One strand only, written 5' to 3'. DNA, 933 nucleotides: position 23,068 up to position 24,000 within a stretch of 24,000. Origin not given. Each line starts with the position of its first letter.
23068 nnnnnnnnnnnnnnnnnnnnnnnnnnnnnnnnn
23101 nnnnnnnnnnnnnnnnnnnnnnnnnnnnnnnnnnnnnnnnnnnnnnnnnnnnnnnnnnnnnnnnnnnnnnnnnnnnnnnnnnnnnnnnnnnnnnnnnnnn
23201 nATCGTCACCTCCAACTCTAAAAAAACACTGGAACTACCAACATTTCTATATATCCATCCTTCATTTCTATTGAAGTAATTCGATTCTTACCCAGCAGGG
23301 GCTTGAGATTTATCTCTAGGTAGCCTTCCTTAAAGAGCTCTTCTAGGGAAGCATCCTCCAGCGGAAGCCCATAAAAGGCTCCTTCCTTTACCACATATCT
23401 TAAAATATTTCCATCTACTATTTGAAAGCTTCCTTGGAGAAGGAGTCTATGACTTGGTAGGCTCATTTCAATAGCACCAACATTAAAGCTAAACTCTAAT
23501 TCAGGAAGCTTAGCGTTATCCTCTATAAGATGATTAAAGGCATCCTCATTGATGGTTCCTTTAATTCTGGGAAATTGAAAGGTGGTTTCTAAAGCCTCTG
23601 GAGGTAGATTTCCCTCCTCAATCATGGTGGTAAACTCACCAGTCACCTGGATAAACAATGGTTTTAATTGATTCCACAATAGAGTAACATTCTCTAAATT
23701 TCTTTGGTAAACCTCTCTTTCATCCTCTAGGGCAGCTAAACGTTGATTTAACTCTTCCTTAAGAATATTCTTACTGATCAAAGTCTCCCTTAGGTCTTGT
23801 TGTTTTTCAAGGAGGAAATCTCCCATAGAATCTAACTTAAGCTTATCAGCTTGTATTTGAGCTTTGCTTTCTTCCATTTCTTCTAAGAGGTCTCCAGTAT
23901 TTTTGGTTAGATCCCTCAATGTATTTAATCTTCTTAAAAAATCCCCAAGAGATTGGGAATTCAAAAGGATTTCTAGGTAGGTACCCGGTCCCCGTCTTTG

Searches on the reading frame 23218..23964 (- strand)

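Call 24: search_protein_families(library=pfam, proteins=[window:23218-23964:-])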
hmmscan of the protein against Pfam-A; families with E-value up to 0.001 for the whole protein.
window:23218-23964:- (248 aa): 1 family
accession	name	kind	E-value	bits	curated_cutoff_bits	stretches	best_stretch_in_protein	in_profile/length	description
PF24568.1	CC_PcsB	-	5e-05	23.5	27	1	1-38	36-73/75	Peptidoglycan hydrolase PcsB, coiled-coil domain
